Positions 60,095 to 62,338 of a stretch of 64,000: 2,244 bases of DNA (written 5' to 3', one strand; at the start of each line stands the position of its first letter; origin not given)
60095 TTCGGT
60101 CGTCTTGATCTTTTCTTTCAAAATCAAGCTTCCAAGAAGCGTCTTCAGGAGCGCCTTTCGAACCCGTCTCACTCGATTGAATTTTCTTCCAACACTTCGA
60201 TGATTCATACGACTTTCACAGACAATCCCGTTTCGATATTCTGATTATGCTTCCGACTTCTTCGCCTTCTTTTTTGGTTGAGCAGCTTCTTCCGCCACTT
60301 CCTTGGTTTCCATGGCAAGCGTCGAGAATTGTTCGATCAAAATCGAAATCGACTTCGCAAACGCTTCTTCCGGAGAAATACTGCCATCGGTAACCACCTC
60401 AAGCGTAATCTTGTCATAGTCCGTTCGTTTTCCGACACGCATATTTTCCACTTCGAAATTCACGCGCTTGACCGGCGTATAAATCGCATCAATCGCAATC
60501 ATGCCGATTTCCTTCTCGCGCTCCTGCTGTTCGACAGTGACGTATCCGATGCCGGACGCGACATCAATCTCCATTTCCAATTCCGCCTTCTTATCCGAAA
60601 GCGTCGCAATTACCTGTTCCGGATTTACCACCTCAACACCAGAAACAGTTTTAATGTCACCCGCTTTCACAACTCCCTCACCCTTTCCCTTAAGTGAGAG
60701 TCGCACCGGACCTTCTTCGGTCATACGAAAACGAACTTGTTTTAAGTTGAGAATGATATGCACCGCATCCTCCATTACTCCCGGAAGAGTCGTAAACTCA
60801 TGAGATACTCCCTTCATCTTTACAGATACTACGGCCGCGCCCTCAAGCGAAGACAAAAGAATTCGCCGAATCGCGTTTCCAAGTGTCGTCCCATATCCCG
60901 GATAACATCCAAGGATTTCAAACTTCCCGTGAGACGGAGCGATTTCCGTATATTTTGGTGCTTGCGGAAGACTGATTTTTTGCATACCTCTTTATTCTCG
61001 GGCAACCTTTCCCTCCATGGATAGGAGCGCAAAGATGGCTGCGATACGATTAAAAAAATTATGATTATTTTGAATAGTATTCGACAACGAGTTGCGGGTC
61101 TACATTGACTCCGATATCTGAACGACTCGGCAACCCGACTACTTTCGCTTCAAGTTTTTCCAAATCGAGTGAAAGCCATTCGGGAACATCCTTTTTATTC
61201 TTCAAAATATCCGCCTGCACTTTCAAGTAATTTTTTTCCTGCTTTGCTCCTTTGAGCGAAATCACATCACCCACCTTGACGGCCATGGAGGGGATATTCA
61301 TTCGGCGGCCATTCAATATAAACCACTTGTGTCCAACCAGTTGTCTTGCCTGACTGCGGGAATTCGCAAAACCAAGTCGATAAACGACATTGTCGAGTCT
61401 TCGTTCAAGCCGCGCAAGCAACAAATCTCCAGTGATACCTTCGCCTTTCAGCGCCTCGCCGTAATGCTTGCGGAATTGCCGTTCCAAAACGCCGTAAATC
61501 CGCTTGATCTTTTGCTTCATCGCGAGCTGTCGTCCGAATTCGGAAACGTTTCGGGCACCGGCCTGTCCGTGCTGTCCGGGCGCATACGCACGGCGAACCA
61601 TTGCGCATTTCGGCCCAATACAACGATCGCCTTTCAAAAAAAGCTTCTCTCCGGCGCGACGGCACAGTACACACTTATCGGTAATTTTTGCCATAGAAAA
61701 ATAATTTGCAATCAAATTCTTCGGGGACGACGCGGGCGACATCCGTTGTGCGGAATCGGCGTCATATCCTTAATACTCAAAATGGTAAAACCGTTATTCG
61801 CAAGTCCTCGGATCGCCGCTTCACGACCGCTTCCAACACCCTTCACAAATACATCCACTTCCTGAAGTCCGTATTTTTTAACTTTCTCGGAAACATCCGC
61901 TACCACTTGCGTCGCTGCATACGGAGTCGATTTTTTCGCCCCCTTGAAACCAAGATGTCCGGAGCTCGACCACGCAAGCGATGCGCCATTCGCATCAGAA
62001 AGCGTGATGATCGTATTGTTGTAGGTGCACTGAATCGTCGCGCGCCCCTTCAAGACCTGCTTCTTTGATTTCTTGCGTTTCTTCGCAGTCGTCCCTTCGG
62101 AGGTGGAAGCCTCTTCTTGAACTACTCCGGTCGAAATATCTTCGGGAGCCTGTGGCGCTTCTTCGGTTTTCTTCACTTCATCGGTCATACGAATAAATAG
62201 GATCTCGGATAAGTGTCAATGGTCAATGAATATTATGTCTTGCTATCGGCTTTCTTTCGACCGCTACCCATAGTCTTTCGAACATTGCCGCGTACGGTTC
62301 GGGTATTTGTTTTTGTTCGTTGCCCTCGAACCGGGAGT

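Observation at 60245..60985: RpoA lacks the entire C-terminal domain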

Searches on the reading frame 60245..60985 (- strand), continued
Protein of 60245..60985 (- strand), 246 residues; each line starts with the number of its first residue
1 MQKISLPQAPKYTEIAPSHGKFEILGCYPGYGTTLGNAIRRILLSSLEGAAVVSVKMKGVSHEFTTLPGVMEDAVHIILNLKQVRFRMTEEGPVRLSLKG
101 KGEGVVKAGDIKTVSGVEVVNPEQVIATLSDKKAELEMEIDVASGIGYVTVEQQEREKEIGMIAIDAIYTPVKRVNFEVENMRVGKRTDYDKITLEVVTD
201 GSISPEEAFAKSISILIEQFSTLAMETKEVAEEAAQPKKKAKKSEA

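Call 55: find_homologous_proteins(query=P0213, max_evalue=1e-20)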
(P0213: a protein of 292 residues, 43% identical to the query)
Query P0213 (292 aa): 7775 proteins with E <= 1e-20 among 8000 candidates; the best 120 are listed.
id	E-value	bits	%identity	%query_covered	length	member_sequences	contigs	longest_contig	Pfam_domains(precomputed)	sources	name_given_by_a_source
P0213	1.5e-183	626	100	100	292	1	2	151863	PF01000.32,PF01193.30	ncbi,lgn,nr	ncbi:MAG: DNA-directed RNA polymerase subunit alpha [Parcubacteria group bacterium]|nr:DNA-directed 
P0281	3.7e-90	320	62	81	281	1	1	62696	PF01000.32,PF01193.30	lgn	-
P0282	3.5e-76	274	50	100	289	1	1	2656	PF01000.32,PF01193.30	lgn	-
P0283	3.2e-74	268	55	83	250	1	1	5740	PF01000.32,PF01193.30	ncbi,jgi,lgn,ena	-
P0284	2.0e-73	265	52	88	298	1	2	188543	PF01000.32,PF01193.30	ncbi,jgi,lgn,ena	ncbi:MAG TPA: DNA-directed RNA polymerase subunit alpha [Patescibacteria group bacterium]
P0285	2.3e-73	265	54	79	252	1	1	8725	PF01000.32,PF01193.30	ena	-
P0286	6.7e-73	264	47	99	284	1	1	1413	PF01000.32,PF01193.30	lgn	-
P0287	2.8e-71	258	57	77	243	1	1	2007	PF01000.32,PF01193.30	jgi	jgi:DNA-directed RNA polymerase subunit alpha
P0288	4.9e-71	257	50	100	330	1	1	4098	PF01000.32,PF01193.30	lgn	-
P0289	3.8e-70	254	62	75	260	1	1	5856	PF01000.32,PF01193.30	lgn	-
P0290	6.0e-70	254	53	75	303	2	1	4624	PF01000.32,PF01193.30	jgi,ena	-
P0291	7.9e-70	253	56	77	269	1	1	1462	PF01000.32,PF01193.30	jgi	-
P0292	3.9e-69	251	54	83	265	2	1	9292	PF01000.32,PF01193.30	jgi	jgi:DNA-directed RNA polymerase subunit alpha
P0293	1.3e-68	249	53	77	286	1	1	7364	PF01000.32,PF01193.30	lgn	-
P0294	2.1e-68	249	52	79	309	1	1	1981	PF01000.32,PF03118.22,PF01193.30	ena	-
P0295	3.3e-68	248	47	100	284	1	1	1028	PF01000.32,PF01193.30,PF13656.12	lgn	-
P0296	4.0e-68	248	55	80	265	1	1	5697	PF01000.32,PF01193.30,PF13656.12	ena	-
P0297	4.3e-68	248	51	80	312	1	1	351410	PF01000.32,PF03118.22,PF01193.30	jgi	jgi:DNA-directed RNA polymerase subunit alpha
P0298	5.8e-68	247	48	87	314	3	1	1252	PF01000.32,PF03118.22,PF01193.30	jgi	-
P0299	8.0e-68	247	53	78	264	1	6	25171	PF01000.32,PF01193.30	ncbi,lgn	-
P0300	9.4e-68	247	56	77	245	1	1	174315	PF01000.32,PF01193.30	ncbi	-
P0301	9.6e-68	247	52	79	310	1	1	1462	PF01000.32,PF03118.22,PF01193.30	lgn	-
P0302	1.2e-67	246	48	91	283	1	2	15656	PF01000.32,PF01193.30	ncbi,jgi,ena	-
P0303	1.3e-67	246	60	75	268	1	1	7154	PF01000.32,PF01193.30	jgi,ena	-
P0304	1.7e-67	246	55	78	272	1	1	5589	PF01000.32,PF01193.30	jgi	jgi:DNA-directed RNA polymerase subunit alpha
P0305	1.7e-67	246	56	78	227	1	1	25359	PF01000.32,PF01193.30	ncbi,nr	ncbi:DNA-directed RNA polymerase subunit alpha [Candidatus Uhrbacteria bacterium]|nr:DNA-directed RN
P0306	2.1e-67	245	50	80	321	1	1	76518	PF01000.32,PF03118.22,PF01193.30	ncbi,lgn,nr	ncbi:MAG: DNA-directed RNA polymerase subunit alpha [bacterium]|nr:DNA-directed RNA polymerase subun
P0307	2.2e-67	245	52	83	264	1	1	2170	PF01000.32,PF01193.30,PF13656.12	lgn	-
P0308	2.3e-67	245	52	80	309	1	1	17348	PF01000.32,PF03118.22,PF01193.30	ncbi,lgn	-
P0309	2.6e-67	245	56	77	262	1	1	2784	PF01000.32,PF01193.30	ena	-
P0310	4.3e-67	244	45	100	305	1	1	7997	PF01000.32,PF01193.30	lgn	-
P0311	4.5e-67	244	49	99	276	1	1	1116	PF01000.32,PF01193.30,PF13656.12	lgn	-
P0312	4.6e-67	244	54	77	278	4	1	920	PF01000.32,PF01193.30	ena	-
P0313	5.1e-67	244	52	78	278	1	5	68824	PF01000.32,PF01193.30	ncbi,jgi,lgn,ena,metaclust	metaclust:\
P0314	5.1e-67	244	52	77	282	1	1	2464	PF01000.32,PF01193.30,PF13656.12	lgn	-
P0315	5.3e-67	244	50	80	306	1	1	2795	PF01000.32,PF14520.13,PF03118.22,PF01193.30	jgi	jgi:DNA-directed RNA polymerase subunit alpha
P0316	6.0e-67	244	46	99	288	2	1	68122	PF01000.32,PF01193.30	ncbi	-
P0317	7.2e-67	244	54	80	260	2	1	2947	PF01000.32,PF01193.30,PF13656.12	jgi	jgi:DNA-directed RNA polymerase subunit alpha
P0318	7.3e-67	244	49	100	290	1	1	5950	PF01000.32,PF01193.30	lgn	-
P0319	8.2e-67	244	51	80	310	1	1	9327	PF01000.32,PF03118.22,PF01193.30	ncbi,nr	ncbi:MAG: DNA-directed RNA polymerase subunit alpha [Candidatus Doudnabacteria bacterium]|nr:DNA-dir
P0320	8.3e-67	244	55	77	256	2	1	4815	PF01000.32,PF01193.30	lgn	-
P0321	8.5e-67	243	53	79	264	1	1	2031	PF01000.32,PF01193.30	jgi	jgi:DNA-directed RNA polymerase subunit alpha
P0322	9.0e-67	243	45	99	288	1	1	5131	PF01000.32,PF01193.30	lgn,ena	-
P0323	9.1e-67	243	53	80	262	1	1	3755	PF01000.32,PF01193.30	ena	-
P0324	1.1e-66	243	54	77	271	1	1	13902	PF01000.32,PF01193.30,PF13656.12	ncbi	-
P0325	1.1e-66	243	53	77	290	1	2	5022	PF01000.32,PF01193.30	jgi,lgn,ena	-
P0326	1.1e-66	243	53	75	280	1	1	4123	PF01000.32,PF01193.30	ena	-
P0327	1.4e-66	243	48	100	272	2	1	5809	PF01000.32,PF01193.30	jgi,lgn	-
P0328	1.4e-66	243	51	80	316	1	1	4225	PF01000.32,PF03118.22,PF01193.30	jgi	jgi:DNA-directed RNA polymerase subunit alpha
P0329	1.4e-66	243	46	99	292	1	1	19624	PF01000.32,PF01193.30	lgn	-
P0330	1.6e-66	243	48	83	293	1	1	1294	PF01000.32,PF01193.30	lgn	-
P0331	1.9e-66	242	46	100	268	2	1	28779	PF01000.32,PF01193.30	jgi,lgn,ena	-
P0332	2.1e-66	242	54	77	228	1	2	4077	PF01000.32,PF01193.30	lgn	-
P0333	2.1e-66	242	53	77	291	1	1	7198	PF01000.32,PF01193.30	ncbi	-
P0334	2.1e-66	242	53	80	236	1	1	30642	PF01000.32,PF01193.30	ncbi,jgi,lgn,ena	ncbi:MAG: DNA-directed RNA polymerase subunit alpha [Patescibacteria group bacterium]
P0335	2.2e-66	242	52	77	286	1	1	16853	PF01000.32,PF01193.30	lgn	-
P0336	2.2e-66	242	44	96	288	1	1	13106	PF01000.32,PF01193.30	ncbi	-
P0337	2.3e-66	242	53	80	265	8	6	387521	PF01000.32,PF01193.30,PF13656.12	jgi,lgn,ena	-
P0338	3.0e-66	242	52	77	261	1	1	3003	PF01000.32,PF01193.30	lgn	-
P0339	3.0e-66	242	49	92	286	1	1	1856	PF01000.32,PF01193.30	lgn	-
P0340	3.2e-66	242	48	91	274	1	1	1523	PF01000.32,PF01193.30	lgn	-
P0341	3.6e-66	241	52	77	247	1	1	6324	PF01000.32,PF01193.30,PF13656.12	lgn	-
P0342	4.1e-66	241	53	75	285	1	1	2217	PF01000.32,PF01193.30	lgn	-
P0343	4.2e-66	241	51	81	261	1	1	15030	PF01000.32,PF01193.30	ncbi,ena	-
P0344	4.4e-66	241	54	77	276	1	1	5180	PF01000.32,PF01193.30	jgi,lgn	jgi:DNA-directed RNA polymerase subunit alpha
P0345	4.6e-66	241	53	80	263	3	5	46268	PF01000.32,PF01193.30,PF13656.12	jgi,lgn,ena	jgi:DNA-directed RNA polymerase subunit alpha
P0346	5.2e-66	241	52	77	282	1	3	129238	PF01000.32,PF01193.30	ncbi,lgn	-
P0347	5.7e-66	241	48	99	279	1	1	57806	PF01000.32,PF01193.30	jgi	-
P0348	5.7e-66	241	50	82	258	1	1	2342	PF01000.32,PF01193.30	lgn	-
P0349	5.9e-66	241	51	82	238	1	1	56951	PF01000.32,PF01193.30,PF13656.12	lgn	-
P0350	6.7e-66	241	48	99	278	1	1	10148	PF01000.32,PF01193.30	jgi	jgi:DNA-directed RNA polymerase subunit alpha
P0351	8.3e-66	240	45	91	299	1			PF01000.32,PF03118.22,PF01193.30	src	-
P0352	8.9e-66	240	51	83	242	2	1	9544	PF01000.32,PF01193.30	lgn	-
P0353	9.0e-66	240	51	87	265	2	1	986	PF01000.32,PF01193.30,PF13656.12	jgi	jgi:DNA-directed RNA polymerase subunit alpha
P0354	9.8e-66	240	49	78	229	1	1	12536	PF01000.32,PF01193.30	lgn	-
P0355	1.0e-65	240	50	82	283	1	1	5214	PF01000.32,PF01193.30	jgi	jgi:DNA-directed RNA polymerase subunit alpha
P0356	1.4e-65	239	50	82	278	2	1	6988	PF01000.32,PF01193.30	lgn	-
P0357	1.4e-65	239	50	78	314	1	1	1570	PF01000.32,PF03118.22,PF01193.30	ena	-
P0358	1.5e-65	239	49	87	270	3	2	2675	PF01000.32,PF01193.30,PF13656.12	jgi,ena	-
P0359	1.8e-65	239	52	77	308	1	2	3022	PF01000.32,PF03118.22,PF01193.30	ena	-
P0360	2.0e-65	239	46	99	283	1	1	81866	PF01000.32,PF01193.30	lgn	-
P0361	2.2e-65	239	50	82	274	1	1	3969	PF01000.32,PF01193.30,PF13656.12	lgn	-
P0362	2.3e-65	239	52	78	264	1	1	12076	PF01000.32,PF01193.30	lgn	-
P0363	2.4e-65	239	52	78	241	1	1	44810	PF01000.32,PF01193.30,PF13656.12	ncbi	-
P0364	2.5e-65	239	50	82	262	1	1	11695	PF01000.32,PF01193.30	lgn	-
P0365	2.8e-65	239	51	90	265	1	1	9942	PF01000.32,PF01193.30,PF13656.12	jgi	jgi:DNA-directed RNA polymerase subunit alpha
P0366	3.0e-65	238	51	77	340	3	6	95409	PF01000.32,PF03118.22,PF01193.30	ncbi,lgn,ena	-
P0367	3.1e-65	238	56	77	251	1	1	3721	PF01000.32,PF01193.30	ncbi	-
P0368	3.5e-65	238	51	77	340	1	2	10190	PF01000.32,PF03118.22,PF01193.30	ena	-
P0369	3.5e-65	238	54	75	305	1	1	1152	PF01000.32,PF01193.30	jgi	jgi:DNA-directed RNA polymerase subunit alpha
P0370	3.7e-65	238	51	79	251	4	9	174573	PF01000.32,PF01193.30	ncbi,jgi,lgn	-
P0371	3.8e-65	238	45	99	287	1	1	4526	PF01000.32,PF01193.30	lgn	-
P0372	3.9e-65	238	46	99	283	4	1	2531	PF01000.32,PF01193.30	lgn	-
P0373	4.0e-65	238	53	78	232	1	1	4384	PF01000.32,PF01193.30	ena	-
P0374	4.2e-65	238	54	77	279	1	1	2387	PF01000.32,PF01193.30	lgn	-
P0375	4.2e-65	238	51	80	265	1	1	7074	PF01000.32,PF01193.30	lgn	-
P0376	4.6e-65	238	55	77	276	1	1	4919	PF01000.32,PF01193.30,PF13656.12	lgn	-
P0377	5.1e-65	238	50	83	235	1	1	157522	PF01000.32,PF01193.30,PF13656.12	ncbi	-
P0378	5.7e-65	237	52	78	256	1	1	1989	PF01000.32,PF01193.30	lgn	-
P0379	6.1e-65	237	52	78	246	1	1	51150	PF01000.32,PF01193.30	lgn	-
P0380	6.2e-65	237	52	82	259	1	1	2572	PF01000.32,PF01193.30,PF13656.12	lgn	-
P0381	6.3e-65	237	51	77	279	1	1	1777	PF01000.32,PF01193.30,PF13656.12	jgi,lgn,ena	-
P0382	6.4e-65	237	52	77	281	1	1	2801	PF01000.32,PF01193.30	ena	-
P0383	6.4e-65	237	52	77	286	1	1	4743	PF01000.32,PF01193.30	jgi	-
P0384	7.0e-65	237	52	77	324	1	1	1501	PF01000.32,PF03118.22,PF01193.30,PF13656.12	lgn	-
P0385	7.5e-65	237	53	78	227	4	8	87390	PF01000.32,PF01193.30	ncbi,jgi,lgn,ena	jgi:DNA-directed RNA polymerase subunit alpha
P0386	8.0e-65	237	46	100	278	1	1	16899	PF01000.32,PF01193.30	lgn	-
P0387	8.6e-65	237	53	77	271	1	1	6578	PF01000.32,PF01193.30,PF13656.12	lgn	-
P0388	9.9e-65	237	52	77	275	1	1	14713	PF01000.32,PF01193.30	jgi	jgi:DNA-directed RNA polymerase subunit alpha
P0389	1.1e-64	237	48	85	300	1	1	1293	PF01000.32,PF01193.30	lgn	-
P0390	1.1e-64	237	53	77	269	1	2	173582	PF01000.32,PF01193.30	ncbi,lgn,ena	-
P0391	1.2e-64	236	50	87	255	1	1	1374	PF01000.32,PF01193.30,PF13656.12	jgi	jgi:DNA-directed RNA polymerase subunit alpha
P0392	1.3e-64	236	47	95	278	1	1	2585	PF01000.32,PF01193.30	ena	-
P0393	1.3e-64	236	53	78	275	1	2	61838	PF01000.32,PF01193.30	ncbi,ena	-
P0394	1.3e-64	236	53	77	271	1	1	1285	PF01000.32,PF01193.30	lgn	-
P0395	1.3e-64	236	46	93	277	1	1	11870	PF01000.32,PF01193.30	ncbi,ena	-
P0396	1.4e-64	236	49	77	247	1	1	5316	PF01000.32,PF01193.30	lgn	-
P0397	1.5e-64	236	52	78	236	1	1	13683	PF01000.32,PF01193.30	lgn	-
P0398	1.5e-64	236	52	77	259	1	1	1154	PF01000.32,PF01193.30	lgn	-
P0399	1.5e-64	236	50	79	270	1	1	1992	PF01000.32,PF01193.30,PF13656.12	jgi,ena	-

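Call 60: find_encoding_contigs(protein=P0213, flank=4000, max_places=2)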
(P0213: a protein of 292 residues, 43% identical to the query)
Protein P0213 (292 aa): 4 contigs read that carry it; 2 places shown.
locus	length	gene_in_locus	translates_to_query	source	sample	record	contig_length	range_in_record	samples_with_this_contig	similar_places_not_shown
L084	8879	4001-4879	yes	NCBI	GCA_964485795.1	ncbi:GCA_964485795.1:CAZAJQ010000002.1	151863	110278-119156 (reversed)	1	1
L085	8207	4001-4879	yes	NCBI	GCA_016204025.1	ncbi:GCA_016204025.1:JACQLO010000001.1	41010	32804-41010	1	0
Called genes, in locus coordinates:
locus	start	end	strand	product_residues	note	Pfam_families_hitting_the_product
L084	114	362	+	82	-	-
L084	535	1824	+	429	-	PF12917:YfbR-like (weak), PF13023:HD_3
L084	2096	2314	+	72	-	PF01176:eIF-1a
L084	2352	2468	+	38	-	PF00444:Ribosomal_L36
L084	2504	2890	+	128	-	PF00416:Ribosomal_S13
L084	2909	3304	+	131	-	PF00411:Ribosomal_S11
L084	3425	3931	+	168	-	PF00163:Ribosomal_S4, PF01479:S4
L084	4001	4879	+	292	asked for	PF01193:RNA_pol_L, PF01000:RNA_pol_A_bac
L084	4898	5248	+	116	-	PF01196:Ribosomal_L17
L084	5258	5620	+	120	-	PF00572:Ribosomal_L13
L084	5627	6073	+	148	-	PF00380:Ribosomal_S9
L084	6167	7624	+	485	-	PF01943:Polysacc_synt, PF03023:MurJ (weak), PF13440:Polysacc_synt_3, PF01554:MatE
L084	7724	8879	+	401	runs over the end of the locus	PF00534:Glycos_transf_1, PF13692:Glyco_trans_1_4, PF13524:Glyco_trans_1_2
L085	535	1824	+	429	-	PF12917:YfbR-like (weak), PF13023:HD_3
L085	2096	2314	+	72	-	PF01176:eIF-1a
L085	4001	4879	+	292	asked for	PF01193:RNA_pol_L, PF01000:RNA_pol_A_bac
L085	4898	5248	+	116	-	PF01196:Ribosomal_L17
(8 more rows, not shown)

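Call 61: find_encoding_contigs(protein=P0284, flank=4000, max_places=2)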
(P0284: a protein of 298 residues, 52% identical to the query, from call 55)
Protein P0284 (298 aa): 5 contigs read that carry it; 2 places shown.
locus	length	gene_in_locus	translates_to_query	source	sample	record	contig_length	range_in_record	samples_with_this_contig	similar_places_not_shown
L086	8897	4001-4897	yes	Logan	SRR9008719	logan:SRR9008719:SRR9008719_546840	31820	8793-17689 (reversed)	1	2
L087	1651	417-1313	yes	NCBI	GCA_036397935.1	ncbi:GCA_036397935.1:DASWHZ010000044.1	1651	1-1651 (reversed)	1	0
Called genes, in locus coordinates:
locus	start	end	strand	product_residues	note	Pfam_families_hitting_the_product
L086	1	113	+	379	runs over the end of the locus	PF02540:NAD_synthase (faint), PF03054:tRNA_Me_trans, PF20259:tRNA_Me_trans_M, PF20258:tRNA_Me_trans_C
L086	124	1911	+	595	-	PF01411:tRNA-synt_2c, PF07973:tRNA_SAD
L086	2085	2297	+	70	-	PF01176:eIF-1a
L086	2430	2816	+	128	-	PF00416:Ribosomal_S13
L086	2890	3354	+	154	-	PF00411:Ribosomal_S11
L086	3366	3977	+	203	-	PF00163:Ribosomal_S4, PF01479:S4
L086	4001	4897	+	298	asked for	PF01193:RNA_pol_L, PF01000:RNA_pol_A_bac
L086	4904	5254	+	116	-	PF01196:Ribosomal_L17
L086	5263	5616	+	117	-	PF00572:Ribosomal_L13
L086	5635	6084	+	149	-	PF00380:Ribosomal_S9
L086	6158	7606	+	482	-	PF01943:Polysacc_synt, PF13440:Polysacc_synt_3, PF03023:MurJ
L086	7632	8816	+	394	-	PF13439:Glyco_transf_4, PF13579:Glyco_trans_4_4, PF20706:GT4-conflict, PF00534:Glycos_transf_1, PF13692:Glyco_trans_1_4, PF13524:Glyco_trans_1_2 (weak)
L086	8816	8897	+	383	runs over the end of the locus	PF00534:Glycos_transf_1, PF13692:Glyco_trans_1_4, PF13524:Glyco_trans_1_2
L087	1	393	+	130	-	PF01479:S4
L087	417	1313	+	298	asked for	PF01193:RNA_pol_L, PF01000:RNA_pol_A_bac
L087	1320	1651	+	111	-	PF01196:Ribosomal_L17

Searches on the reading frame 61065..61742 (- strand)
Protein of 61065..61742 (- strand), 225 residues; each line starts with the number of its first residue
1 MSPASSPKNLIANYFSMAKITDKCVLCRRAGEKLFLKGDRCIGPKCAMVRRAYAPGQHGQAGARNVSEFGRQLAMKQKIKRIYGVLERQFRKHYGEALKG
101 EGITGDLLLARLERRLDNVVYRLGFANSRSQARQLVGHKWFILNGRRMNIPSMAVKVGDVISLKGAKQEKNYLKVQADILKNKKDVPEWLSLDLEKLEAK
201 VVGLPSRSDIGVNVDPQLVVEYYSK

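Call 4: search_protein_families(library=pfam, proteins=[window:61065-61742:-], max_evalue=0.1)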
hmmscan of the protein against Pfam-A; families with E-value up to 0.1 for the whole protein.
window:61065-61742:- (225 aa): 3 families
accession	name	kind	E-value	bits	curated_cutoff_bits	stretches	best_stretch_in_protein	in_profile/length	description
PF00163.24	Ribosomal_S4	-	2.5e-24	86.2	23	1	22-113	5-95/95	Ribosomal protein S4/S9 N-terminal domain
PF01479.30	S4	-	5.9e-15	55.2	22.8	1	114-161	1-48/48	S4 domain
PF25818.1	MTRES1_C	-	0.025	15.4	27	1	118-182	13-78/103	Mitochondrial transcription rescue factor 1, C-terminal domain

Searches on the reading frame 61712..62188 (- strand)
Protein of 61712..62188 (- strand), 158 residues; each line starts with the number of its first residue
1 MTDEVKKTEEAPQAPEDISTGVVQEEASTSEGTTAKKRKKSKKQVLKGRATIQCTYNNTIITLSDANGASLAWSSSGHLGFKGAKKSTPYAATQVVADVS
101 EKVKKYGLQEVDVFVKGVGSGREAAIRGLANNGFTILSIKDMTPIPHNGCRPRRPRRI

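Call 4: search_protein_families(library=pfam, proteins=[window:61712-62188:-], max_evalue=0.1)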
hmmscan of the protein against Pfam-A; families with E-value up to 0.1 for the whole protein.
window:61712-62188:- (158 aa): 2 families
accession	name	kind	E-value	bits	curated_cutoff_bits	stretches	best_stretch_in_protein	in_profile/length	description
PF00411.24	Ribosomal_S11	-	4.9e-38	130.4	25.1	1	48-157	1-110/110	Ribosomal protein S11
PF00861.27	Ribosomal_L18p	-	0.033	15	27.8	1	51-117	28-94/116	Ribosomal L18 of archaea, bacteria, mitoch. and chloroplast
